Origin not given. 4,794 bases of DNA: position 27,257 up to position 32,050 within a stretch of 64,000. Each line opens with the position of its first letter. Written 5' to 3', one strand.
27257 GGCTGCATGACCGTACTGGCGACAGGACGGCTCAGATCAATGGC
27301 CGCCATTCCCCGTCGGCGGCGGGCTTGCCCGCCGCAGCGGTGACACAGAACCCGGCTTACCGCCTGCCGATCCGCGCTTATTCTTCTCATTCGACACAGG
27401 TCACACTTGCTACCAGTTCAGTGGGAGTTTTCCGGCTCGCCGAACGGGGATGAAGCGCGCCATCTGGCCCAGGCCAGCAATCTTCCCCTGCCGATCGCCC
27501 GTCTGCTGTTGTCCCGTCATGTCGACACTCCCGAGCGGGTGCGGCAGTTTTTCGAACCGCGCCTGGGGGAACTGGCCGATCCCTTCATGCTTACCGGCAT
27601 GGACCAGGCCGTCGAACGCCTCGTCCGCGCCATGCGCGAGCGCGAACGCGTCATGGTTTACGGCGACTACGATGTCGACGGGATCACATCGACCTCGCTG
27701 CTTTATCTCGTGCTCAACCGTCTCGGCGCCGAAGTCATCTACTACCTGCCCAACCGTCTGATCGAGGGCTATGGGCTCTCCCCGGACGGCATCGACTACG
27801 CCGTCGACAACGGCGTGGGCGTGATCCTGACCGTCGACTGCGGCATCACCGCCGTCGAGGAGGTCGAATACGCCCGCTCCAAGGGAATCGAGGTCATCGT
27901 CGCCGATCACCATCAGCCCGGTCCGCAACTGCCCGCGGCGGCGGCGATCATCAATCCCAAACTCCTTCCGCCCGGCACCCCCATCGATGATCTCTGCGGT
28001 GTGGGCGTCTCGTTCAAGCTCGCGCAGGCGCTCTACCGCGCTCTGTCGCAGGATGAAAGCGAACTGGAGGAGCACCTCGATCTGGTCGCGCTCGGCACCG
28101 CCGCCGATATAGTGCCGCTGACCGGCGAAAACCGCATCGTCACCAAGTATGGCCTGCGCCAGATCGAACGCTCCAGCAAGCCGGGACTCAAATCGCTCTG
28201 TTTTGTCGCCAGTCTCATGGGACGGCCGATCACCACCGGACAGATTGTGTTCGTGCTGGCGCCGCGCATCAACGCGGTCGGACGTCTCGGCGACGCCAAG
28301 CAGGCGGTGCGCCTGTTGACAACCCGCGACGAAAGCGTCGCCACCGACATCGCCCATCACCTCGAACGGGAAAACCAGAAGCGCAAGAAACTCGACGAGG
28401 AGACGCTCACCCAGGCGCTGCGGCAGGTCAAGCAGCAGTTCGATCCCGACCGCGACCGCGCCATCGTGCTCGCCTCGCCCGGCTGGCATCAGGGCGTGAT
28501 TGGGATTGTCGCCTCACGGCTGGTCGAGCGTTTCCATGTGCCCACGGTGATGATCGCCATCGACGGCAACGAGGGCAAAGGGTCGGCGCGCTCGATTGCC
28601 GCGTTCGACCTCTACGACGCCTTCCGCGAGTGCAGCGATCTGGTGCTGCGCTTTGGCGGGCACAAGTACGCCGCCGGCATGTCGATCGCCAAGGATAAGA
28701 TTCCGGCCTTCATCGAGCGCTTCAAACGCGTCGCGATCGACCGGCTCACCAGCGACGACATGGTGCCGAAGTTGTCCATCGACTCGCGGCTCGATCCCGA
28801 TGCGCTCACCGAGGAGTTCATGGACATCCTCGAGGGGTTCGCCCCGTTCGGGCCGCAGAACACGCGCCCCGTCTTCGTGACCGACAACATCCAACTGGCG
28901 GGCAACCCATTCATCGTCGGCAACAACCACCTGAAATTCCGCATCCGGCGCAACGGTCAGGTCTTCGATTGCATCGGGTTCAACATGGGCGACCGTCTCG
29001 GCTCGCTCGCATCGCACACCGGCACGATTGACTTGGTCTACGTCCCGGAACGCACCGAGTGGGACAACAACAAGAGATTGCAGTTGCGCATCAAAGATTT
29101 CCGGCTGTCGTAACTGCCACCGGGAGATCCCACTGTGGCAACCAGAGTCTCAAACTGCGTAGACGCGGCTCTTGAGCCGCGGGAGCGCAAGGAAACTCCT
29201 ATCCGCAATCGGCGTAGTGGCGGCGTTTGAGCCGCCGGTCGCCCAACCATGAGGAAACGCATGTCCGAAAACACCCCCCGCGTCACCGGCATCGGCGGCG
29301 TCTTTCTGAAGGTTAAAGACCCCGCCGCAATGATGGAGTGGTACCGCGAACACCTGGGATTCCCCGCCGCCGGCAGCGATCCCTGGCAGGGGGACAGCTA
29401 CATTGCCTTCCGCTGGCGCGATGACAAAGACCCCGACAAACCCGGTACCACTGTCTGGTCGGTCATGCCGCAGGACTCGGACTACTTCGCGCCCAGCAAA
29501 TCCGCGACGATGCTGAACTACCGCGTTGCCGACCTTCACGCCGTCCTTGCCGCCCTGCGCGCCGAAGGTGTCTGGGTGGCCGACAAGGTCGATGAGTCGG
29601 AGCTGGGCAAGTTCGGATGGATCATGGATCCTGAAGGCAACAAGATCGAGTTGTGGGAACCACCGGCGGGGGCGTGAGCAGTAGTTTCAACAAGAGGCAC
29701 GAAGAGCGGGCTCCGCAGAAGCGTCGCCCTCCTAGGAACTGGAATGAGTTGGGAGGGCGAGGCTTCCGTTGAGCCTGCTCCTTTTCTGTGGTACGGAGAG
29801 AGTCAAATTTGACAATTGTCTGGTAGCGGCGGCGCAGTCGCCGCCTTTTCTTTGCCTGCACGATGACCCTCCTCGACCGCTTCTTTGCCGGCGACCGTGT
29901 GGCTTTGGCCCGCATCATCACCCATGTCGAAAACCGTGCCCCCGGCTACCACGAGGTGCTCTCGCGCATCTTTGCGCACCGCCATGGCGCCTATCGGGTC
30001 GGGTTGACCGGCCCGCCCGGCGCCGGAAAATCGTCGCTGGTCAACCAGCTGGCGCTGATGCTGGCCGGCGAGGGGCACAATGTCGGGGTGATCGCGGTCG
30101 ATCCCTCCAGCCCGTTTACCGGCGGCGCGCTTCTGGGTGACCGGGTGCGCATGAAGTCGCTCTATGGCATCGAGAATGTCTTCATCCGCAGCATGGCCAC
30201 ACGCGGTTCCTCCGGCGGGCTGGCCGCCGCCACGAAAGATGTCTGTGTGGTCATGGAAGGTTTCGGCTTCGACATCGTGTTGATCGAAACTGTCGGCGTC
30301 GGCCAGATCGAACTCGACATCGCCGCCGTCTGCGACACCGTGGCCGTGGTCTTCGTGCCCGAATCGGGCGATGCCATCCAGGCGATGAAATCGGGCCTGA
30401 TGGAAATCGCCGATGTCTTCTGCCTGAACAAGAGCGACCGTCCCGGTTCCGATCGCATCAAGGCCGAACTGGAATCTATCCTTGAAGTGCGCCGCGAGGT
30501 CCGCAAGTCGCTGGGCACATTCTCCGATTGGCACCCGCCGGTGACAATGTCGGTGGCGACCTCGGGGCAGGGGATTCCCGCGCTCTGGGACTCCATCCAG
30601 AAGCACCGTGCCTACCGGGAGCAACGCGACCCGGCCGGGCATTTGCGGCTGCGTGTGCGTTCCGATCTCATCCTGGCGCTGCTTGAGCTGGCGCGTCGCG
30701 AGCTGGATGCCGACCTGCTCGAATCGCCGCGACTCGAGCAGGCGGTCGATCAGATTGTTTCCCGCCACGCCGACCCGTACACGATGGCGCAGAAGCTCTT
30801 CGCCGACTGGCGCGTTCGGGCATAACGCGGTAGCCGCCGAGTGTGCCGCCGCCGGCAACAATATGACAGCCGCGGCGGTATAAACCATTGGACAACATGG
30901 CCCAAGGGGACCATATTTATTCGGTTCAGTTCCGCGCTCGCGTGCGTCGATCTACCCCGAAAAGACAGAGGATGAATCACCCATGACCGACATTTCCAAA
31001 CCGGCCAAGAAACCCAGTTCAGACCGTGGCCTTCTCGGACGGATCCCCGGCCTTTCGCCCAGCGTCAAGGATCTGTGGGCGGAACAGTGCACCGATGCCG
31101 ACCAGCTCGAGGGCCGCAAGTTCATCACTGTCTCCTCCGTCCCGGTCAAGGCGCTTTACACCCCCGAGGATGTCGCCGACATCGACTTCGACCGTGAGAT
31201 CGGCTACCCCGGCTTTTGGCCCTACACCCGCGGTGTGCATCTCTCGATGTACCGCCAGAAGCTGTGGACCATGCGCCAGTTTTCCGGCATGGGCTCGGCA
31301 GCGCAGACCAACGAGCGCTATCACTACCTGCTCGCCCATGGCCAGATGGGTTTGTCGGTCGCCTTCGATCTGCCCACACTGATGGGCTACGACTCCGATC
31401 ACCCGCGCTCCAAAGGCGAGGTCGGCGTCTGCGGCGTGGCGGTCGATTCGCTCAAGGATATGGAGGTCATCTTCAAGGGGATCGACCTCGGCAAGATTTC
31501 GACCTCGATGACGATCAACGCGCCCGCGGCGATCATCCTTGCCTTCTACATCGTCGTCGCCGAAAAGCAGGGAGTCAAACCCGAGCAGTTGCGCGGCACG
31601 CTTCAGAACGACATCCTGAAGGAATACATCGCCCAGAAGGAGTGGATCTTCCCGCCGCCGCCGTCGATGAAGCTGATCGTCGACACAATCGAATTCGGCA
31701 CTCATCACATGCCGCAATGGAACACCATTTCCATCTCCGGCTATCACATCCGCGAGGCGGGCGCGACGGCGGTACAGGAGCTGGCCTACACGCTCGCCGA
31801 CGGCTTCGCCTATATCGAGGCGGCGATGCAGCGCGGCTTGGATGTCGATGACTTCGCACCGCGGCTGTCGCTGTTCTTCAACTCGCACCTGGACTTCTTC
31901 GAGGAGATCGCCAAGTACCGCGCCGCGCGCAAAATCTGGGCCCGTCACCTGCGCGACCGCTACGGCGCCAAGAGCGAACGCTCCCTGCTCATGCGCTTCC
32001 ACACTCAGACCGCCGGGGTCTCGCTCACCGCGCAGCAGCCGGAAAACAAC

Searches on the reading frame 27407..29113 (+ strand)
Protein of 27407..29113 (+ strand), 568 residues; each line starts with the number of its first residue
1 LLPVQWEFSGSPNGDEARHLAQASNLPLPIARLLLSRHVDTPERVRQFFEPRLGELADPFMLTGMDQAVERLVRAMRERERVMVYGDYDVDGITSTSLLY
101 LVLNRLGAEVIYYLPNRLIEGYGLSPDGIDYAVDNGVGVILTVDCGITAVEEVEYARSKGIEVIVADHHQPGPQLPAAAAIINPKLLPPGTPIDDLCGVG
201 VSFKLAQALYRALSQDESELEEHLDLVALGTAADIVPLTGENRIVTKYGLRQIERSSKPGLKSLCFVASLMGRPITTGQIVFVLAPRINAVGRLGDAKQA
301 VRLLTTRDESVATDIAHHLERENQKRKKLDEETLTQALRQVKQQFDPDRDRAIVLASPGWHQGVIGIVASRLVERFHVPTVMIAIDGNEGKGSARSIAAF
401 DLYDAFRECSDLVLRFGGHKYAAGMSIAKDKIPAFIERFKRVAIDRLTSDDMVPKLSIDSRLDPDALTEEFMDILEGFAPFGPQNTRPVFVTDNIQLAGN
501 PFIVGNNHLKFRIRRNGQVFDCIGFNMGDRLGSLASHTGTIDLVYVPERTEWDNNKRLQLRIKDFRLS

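Call 25: search_protein_families(library=pfam, proteins=[window:27407-29113:+], max_evalue=0.00001)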
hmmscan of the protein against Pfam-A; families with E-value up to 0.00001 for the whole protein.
window:27407-29113:+ (568 aa): 3 families
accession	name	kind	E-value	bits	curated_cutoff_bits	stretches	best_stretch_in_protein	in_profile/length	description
PF01368.27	DHH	-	3.5e-28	98.8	28.1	1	81-231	1-125/125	DHH family, N-terminal domain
PF17768.7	RecJ_OB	-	1.5e-27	96.2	27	1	458-564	1-107/107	RecJ OB domain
PF02272.25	DHHA1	-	1.7e-16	60.9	25.9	1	352-442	4-99/102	DHHA1 domain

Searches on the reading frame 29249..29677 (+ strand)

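Call 25: search_protein_families(library=pfam, proteins=[window:29249-29677:+], max_evalue=0.00001)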
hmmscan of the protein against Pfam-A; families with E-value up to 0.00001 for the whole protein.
window:29249-29677:+ (142 aa): 2 families
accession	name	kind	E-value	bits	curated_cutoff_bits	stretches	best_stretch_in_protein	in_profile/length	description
PF18029.7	Glyoxalase_6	-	1.4e-07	32.5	23.6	1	18-135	2-105/106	Glyoxalase-like domain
PF00903.31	Glyoxalase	-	1.9e-07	31.9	20.6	1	17-135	4-121/121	Glyoxalase/Bleomycin resistance protein/Dioxygenase superfamily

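Call 67: search_protein_families(library=ncbifam, proteins=[window:29249-29677:+], max_evalue=1e-20)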
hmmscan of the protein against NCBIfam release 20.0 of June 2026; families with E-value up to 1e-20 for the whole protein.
window:29249-29677:+ (142 aa): 0 families

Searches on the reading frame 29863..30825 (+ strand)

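Call 6: search_protein_families(library=ncbifam, proteins=[window:29863-30825:+])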
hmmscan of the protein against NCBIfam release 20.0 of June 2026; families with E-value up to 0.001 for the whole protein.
window:29863-30825:+ (320 aa): 8 families
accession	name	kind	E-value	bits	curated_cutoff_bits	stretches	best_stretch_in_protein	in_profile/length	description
TIGR00750.1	lao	equivalog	4.6e-91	305.1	240.75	1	10-312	1-298/300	methylmalonyl Co-A mutase-associated GTPase MeaB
NF006958.0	PRK09435.1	equivalog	1e-72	245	329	1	3-301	13-309/333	methylmalonyl Co-A mutase-associated GTPase MeaB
NF045497.1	IsobCoAmut_IcmF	equivalog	2e-40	138.5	1500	1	8-248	150-394/1076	fused isobutyryl-CoA mutase/GTPase IcmF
NF006746.0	PRK09270.1-5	subfamily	2e-05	23.6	250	1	34-80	14-58/210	nucleoside/nucleotide kinase family protein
NF006744.0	PRK09270.1-3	equivalog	0.00013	21.5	281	0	31-76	12-56/213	nucleoside/nucleotide kinase family protein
TIGR03594.1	GTPase_EngA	equivalog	0.00045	19.3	306.7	0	41-64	173-196/432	ribosome biogenesis GTPase Der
TIGR02746.1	TraC-F-type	equivalog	0.00053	18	567.05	1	36-79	423-466/800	type IV secretion system protein TraC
NF010248.0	PRK13695.1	equivalog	0.0009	19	156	0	44-77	4-37/180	NTPase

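Call 7: search_protein_families(library=pfam, proteins=[window:29863-30825:+])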
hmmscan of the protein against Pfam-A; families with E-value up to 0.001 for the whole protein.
window:29863-30825:+ (320 aa): 2 families
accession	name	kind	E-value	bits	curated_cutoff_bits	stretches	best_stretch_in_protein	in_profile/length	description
PF03308.22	MeaB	-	1.2e-83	280.8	23.1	1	15-281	1-264/273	Methylmalonyl Co-A mutase-associated GTPase MeaB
PF02492.25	cobW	-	1.6e-05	25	20.7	1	46-207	3-169/180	CobW/HypB/UreG, nucleotide-binding domain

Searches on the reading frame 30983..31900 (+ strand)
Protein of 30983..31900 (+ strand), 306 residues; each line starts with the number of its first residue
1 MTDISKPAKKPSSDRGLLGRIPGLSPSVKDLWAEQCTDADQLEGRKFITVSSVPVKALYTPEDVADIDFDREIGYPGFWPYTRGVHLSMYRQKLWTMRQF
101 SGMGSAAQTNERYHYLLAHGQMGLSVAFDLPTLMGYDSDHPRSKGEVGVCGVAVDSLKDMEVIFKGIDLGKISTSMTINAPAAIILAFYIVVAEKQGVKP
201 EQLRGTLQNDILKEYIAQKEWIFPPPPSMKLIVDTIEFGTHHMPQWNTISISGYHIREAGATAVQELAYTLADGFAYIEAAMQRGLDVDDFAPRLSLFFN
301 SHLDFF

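Call 28: search_solved_structures(query=window:30983-31900:+, max_evalue=0.00001, show_alignments=5)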
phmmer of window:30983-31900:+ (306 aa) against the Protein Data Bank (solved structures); distinct sequences matched with E-value up to 0.00001: 9.
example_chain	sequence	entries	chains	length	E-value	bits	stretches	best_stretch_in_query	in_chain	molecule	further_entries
4r3u_A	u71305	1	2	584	7.4e-85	288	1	45-306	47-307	2-hydroxyisobutyryl-CoA mutase large subunit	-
5req_A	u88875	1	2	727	2.4e-82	279.7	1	44-306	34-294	PROTEIN (METHYLMALONYL-COA MUTASE ALPHA-SUBUNIT)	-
6oxc_A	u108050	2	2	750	4.7e-82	278.8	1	73-306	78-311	Methylmalonyl-CoA mutase large subunit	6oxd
1req_A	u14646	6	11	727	6.5e-82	278.3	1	44-306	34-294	METHYLMALONYL-COA MUTASE | PROTEIN (METHYLMALONYL-COA MUTASE)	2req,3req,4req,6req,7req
1e1c_A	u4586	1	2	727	1.6e-80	273.7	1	44-306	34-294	METHYLMALONYL-COA MUTASE ALPHA CHAIN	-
8gju_J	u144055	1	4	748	1.5e-79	270.5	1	47-306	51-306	Methylmalonyl-CoA mutase, mitochondrial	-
2xij_A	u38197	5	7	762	1.6e-79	270.5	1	47-306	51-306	METHYLMALONYL-COA MUTASE, MITOCHONDRIAL | Methylmalonyl-CoA mutase, mitochondrial precursor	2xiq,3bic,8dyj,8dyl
4xc6_A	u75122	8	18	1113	3.5e-45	157.7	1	49-304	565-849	Isobutyryl-CoA mutase fused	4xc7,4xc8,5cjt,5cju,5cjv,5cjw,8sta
8ssl_A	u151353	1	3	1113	3.5e-45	157.7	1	49-304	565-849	Fused isobutyryl-CoA mutase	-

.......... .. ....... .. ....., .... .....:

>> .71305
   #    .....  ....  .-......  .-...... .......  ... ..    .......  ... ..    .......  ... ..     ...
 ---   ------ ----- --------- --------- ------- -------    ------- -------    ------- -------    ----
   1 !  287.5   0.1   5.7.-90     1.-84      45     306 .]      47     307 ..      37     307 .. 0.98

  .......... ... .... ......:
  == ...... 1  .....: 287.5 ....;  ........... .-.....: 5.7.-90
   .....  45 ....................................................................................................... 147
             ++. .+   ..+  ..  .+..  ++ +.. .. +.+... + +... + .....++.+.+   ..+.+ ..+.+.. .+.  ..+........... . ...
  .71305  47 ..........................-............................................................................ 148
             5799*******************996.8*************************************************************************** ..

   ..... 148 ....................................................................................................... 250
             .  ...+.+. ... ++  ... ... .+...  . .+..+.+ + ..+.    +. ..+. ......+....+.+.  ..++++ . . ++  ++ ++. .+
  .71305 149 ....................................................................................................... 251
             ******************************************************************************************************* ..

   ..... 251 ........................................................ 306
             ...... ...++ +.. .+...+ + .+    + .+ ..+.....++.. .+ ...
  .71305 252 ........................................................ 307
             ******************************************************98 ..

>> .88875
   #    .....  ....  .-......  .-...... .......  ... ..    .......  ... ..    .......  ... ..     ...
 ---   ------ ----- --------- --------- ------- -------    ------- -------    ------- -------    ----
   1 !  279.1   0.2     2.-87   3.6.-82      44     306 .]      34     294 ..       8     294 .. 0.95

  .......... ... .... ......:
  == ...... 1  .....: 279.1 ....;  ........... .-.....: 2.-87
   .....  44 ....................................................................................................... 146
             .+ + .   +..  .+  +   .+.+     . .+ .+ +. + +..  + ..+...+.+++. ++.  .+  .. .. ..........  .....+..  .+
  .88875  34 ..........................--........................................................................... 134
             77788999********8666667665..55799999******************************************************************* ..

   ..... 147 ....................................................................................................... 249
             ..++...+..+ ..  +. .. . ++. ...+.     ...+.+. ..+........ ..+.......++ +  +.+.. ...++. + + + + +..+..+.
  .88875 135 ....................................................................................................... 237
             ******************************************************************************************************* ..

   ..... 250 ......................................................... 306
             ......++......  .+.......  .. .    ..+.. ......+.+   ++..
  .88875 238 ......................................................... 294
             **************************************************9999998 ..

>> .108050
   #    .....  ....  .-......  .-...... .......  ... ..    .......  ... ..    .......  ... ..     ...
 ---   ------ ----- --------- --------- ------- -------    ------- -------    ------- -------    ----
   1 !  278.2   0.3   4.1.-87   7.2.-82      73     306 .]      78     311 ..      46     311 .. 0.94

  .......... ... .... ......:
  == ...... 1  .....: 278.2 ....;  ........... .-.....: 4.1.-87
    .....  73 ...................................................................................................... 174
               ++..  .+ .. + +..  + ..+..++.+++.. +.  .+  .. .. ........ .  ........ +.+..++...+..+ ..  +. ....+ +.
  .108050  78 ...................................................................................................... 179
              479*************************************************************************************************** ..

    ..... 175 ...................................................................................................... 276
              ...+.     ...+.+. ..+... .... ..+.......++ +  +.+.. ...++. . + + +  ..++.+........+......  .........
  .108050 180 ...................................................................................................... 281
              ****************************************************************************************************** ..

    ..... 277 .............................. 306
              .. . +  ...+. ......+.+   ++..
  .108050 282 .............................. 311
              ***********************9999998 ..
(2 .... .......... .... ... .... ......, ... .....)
